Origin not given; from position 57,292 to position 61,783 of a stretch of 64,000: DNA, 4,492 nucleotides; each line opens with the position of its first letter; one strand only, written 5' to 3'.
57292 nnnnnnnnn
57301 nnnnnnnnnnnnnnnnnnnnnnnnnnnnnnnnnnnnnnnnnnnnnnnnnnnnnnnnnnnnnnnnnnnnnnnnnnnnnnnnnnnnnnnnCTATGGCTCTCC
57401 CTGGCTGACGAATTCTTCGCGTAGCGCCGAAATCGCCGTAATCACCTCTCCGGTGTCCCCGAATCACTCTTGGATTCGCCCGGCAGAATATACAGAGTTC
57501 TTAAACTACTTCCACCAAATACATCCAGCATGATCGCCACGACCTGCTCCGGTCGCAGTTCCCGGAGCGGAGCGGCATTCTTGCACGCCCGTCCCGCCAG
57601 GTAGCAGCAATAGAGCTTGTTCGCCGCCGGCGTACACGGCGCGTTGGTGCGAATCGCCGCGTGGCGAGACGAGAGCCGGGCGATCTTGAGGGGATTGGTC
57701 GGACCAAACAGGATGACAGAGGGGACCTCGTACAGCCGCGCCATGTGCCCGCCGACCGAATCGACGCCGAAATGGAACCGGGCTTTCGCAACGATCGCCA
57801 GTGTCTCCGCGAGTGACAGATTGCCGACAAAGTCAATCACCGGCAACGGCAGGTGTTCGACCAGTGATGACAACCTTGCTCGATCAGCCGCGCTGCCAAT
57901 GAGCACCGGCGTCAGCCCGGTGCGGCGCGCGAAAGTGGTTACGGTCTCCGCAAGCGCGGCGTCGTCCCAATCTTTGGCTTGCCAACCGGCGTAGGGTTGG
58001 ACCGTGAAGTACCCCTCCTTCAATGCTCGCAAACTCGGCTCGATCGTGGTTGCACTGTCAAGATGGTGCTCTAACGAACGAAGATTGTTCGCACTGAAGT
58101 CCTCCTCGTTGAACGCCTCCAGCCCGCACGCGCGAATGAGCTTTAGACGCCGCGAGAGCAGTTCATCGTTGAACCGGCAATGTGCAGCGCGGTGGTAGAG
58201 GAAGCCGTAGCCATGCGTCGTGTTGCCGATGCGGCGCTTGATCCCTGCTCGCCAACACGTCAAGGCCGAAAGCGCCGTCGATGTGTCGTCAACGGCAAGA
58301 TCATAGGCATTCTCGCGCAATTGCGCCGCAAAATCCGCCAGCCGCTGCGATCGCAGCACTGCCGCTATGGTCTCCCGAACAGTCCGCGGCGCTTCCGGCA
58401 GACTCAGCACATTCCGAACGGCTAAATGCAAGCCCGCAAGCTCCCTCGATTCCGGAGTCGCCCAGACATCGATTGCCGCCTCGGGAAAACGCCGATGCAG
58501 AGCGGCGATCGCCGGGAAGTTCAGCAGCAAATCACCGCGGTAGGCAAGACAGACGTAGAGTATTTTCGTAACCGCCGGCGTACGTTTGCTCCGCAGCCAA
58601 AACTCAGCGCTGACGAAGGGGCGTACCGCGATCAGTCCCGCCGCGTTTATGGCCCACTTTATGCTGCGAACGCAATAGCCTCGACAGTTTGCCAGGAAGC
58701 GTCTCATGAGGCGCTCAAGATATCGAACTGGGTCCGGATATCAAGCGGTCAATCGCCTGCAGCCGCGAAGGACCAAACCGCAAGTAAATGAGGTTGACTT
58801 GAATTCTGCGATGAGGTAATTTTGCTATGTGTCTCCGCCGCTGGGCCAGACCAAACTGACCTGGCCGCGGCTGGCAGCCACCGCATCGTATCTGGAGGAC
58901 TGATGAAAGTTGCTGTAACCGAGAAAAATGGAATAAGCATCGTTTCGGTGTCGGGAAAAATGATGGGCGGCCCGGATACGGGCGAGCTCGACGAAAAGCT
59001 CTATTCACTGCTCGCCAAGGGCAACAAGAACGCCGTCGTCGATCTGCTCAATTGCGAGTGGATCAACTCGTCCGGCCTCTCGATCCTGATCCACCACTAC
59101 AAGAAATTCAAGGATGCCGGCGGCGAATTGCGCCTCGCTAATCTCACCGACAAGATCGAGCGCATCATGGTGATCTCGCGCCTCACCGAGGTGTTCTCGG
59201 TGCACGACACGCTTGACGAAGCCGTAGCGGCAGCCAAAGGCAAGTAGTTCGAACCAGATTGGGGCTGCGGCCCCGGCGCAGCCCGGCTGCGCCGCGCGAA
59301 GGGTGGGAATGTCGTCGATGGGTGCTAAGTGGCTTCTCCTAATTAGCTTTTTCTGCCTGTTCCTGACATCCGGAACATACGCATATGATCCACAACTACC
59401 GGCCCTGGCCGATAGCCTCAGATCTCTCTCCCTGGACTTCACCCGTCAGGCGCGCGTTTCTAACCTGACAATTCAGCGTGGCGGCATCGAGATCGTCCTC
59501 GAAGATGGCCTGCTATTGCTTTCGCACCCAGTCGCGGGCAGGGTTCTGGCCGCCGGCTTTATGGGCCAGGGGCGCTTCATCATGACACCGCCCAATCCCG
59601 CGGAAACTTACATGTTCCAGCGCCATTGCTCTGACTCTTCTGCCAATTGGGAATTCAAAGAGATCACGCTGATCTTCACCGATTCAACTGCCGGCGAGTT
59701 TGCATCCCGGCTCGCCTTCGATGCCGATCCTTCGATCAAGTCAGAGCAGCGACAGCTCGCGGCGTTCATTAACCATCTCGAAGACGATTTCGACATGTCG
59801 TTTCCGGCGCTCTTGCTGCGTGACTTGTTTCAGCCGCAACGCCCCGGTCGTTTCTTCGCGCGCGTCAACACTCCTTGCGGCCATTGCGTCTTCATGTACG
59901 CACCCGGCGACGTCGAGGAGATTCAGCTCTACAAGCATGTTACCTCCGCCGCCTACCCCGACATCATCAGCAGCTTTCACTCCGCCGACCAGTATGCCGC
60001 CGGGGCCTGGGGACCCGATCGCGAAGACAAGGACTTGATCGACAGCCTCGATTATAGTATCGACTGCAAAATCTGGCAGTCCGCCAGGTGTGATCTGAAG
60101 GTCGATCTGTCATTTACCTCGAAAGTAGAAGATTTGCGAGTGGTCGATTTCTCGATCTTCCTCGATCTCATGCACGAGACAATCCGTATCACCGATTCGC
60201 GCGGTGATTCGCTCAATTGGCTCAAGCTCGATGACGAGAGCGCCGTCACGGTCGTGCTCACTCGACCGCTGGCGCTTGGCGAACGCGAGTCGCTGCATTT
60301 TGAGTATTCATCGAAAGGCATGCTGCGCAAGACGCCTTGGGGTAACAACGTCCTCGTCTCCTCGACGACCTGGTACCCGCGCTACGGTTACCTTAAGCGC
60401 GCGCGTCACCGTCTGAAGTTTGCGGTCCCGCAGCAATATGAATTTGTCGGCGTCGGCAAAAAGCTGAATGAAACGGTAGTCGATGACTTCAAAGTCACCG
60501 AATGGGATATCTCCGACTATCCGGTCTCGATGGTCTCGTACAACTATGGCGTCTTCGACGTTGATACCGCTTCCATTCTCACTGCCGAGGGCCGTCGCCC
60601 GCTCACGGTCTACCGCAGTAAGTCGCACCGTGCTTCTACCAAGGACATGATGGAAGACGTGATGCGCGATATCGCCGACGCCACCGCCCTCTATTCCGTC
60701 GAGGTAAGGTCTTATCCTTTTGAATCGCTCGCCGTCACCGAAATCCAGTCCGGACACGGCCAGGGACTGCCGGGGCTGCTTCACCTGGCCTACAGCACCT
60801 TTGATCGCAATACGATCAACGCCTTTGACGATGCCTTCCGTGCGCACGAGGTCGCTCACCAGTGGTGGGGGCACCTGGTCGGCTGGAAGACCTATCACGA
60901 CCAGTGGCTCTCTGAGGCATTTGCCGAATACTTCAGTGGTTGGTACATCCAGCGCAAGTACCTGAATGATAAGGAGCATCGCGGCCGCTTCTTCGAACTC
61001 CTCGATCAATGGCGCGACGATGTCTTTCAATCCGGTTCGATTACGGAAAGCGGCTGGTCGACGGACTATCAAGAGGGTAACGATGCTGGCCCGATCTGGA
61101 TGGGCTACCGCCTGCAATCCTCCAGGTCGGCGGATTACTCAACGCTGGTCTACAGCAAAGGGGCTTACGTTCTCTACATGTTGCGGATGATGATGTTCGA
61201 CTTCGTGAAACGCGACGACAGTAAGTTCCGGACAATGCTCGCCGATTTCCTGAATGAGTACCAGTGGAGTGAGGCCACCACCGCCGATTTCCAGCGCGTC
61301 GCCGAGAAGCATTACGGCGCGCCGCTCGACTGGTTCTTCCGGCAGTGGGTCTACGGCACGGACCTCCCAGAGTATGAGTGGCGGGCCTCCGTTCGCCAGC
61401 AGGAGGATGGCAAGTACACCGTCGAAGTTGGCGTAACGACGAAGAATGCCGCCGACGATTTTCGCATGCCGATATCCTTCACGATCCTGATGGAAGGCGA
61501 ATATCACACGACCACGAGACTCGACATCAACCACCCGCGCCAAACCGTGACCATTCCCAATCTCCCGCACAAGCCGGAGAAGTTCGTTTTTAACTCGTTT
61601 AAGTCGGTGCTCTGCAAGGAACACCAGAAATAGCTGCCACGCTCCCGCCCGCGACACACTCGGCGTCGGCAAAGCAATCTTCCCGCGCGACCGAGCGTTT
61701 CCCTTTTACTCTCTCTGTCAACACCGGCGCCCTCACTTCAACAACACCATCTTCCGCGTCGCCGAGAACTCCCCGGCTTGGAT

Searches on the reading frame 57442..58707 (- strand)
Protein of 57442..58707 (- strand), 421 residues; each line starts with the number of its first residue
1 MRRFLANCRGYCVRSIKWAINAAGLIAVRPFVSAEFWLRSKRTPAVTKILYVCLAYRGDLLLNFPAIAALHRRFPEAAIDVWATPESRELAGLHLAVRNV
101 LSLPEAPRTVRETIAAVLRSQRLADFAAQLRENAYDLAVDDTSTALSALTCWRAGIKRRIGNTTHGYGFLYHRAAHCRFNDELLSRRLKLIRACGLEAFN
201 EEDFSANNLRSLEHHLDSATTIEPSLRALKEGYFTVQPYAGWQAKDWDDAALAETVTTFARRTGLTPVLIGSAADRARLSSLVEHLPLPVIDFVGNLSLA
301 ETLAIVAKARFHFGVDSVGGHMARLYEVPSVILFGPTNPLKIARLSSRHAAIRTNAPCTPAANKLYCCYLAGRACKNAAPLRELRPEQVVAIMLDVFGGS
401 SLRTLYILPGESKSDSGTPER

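Call 50: search_protein_families(library=pfam, proteins=[window:57442-58707:-], max_evalue=0.00001)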
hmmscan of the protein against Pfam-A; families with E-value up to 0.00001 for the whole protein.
window:57442-58707:- (421 aa): 1 family
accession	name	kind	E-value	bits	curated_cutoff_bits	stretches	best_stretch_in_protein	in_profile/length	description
PF01075.23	Glyco_transf_9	-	1.2e-21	77.6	22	1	126-363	4-238/247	Glycosyltransferase family 9 (heptosyltransferase)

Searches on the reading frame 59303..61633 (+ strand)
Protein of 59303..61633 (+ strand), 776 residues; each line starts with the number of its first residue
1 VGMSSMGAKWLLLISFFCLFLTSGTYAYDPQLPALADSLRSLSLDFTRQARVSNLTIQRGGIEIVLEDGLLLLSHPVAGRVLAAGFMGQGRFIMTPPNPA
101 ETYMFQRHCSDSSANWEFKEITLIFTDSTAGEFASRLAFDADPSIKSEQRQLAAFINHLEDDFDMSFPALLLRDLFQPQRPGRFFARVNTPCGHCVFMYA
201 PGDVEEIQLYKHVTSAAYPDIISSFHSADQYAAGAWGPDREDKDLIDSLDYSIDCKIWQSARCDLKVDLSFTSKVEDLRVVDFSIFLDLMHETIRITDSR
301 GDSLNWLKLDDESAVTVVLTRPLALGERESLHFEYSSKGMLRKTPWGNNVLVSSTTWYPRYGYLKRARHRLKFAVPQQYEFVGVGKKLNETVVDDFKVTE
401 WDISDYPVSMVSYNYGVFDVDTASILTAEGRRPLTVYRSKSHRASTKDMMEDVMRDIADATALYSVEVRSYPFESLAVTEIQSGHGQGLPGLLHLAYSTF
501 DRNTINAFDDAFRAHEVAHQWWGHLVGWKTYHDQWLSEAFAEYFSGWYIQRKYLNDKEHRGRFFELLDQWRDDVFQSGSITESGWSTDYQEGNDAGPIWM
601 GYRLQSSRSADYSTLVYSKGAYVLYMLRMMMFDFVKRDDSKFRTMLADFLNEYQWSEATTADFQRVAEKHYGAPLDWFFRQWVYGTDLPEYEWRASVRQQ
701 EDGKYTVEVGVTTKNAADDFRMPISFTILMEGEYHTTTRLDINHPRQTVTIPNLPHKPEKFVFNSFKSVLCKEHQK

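Call 50: search_protein_families(library=pfam, proteins=[window:59303-61633:+], max_evalue=0.00001)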
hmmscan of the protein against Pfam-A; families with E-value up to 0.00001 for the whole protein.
window:59303-61633:+ (776 aa): 1 family
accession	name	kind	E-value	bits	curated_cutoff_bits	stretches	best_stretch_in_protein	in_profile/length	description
PF01433.26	Peptidase_M1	-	1.7e-14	54.4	27.7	1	514-682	72-218/218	Peptidase family M1 domain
